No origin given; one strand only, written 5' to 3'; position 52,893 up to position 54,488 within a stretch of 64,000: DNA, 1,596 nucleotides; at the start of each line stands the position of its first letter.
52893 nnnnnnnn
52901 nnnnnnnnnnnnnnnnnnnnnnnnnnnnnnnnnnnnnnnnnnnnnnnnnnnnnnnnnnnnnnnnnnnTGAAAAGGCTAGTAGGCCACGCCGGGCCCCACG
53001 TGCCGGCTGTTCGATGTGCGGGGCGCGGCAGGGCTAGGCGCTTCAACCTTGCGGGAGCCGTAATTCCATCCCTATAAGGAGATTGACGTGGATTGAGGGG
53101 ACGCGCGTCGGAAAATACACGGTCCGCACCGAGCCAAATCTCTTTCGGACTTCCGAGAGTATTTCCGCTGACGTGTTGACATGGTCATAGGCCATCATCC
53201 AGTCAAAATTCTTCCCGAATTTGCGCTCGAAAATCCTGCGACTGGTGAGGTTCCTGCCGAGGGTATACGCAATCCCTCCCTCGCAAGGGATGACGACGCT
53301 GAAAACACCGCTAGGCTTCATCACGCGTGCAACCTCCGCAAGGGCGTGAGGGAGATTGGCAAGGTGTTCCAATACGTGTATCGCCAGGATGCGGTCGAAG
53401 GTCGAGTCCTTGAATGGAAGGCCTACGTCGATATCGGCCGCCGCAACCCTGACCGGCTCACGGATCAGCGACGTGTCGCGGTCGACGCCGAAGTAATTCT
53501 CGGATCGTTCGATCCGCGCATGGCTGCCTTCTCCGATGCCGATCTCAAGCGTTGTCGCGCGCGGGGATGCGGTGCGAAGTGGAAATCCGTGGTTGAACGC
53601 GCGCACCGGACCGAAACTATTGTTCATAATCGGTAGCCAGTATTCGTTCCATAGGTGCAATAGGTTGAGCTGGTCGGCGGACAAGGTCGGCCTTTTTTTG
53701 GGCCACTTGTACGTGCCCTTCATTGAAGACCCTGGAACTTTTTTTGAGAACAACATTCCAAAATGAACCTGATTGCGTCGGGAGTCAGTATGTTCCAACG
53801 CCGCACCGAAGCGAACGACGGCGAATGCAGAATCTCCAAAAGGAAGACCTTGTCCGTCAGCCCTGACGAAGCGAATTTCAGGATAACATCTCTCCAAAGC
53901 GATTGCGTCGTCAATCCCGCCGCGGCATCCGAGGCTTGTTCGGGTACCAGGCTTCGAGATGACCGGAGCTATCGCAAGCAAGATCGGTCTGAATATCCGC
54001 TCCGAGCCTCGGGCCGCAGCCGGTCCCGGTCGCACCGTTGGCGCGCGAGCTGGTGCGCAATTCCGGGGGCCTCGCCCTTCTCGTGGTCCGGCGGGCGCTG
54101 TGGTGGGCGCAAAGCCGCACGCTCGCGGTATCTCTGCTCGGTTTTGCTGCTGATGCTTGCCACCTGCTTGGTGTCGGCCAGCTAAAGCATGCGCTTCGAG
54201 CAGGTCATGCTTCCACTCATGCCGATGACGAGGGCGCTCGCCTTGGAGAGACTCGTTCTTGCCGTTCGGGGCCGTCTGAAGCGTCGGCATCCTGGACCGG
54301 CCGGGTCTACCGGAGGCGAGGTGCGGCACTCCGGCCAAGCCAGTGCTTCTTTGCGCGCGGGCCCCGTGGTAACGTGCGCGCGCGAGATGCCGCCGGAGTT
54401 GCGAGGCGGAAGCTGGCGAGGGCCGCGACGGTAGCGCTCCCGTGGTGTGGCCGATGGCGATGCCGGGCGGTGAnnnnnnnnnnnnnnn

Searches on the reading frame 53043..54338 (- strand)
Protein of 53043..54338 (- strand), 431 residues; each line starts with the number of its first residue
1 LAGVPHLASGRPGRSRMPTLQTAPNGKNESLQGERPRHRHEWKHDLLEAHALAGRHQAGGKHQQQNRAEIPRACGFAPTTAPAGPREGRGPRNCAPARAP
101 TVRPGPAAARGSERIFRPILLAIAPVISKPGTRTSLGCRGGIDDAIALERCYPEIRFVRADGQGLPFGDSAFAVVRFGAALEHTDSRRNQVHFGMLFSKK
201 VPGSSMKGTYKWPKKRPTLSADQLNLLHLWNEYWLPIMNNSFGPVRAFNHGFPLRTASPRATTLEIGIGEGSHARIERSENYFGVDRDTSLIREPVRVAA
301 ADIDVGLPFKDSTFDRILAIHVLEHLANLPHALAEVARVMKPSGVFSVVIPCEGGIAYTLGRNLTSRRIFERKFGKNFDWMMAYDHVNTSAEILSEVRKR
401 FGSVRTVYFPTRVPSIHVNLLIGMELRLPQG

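Call 8: search_protein_families(library=pfam, proteins=[window:53043-54338:-], max_evalue=0.01)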
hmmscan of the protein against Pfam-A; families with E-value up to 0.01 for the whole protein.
window:53043-54338:- (431 aa): 6 families
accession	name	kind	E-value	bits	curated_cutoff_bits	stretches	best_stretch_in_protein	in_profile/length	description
PF08241.18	Methyltransf_11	-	3.9e-17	63.1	21.2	1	264-347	1-94/95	Methyltransferase domain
PF13649.12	Methyltransf_25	-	3.1e-11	44.2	27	1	264-344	2-97/97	Methyltransferase domain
PF13489.12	Methyltransf_23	-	1.6e-08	34.9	27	1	258-355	21-123/164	Methyltransferase domain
PF08242.18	Methyltransf_12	-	5.9e-07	30.6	30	1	264-346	1-98/98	Methyltransferase domain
PF13847.12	Methyltransf_31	-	6.1e-06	26.4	27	1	296-352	56-113/145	Methyltransferase domain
PF01209.24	Ubie_methyltran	-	9.5e-05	22.3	20.1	0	306-349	109-152/233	ubiE/COQ5 methyltransferase family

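Call 11: search_protein_families(library=ncbifam, proteins=[window:53043-54338:-], max_evalue=0.001)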
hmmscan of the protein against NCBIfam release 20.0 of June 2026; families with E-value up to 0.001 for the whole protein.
window:53043-54338:- (431 aa): 11 families
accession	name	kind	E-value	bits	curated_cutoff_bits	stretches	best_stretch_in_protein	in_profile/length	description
NF045667.1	MTase_DVU1556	equivalog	1.2e-09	37.9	155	1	255-347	18-118/213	DVU_1556 family methyltransferase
NF045823.1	PthPhpthDimycoMt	equivalog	7.4e-09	35.1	300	1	307-347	125-165/256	phthiotriol/phenolphthiotriol dimycocerosates methyltransferase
NF045825.1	FAmtase_mtf2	equivalog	1.4e-07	31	400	1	306-346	116-156/248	fatty-acid O-methyltransferase Mtf2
NF001241.0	PRK00216.1-2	equivalog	2.8e-07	30.4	327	1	294-348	94-147/231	demethylmenaquinone methyltransferase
NF001240.0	PRK00216.1-1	equivalog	1.5e-05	24.2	378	1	282-348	102-168/251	bifunctional demethylmenaquinone methyltransferase/2-methoxy-6-polyprenyl-1,4-benzoquinol methylase UbiE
TIGR01934.1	MenG_MenH_UbiE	subfamily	6.3e-05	22.4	158.35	0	297-349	91-142/223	ubiquinone/menaquinone biosynthesis methyltransferase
NF047649.1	MTase_UXPK_star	exception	0.0001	21.4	460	0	299-347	133-180/283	methyltransferase/UXPK-star double selenoprotein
NF052510.1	methyltran_MpqE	exception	0.00013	21.4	335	1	306-346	109-149/234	methyl-plastoquinone biosynthesis methyltransferase MpqE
NF041255.1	mycofact_MftM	equivalog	0.00035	20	200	0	295-346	187-239/289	mycofactocin oligosaccharide methyltransferase MftM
NF045882.1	PLipidMtase_Leg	equivalog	0.00081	19.2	390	0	254-345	37-140/207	phospholipid N-methyltransferase PmtA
NF001243.0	PRK00216.1-4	equivalog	0.00084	18.7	235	0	272-345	74-148/237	demethylmenaquinone methyltransferase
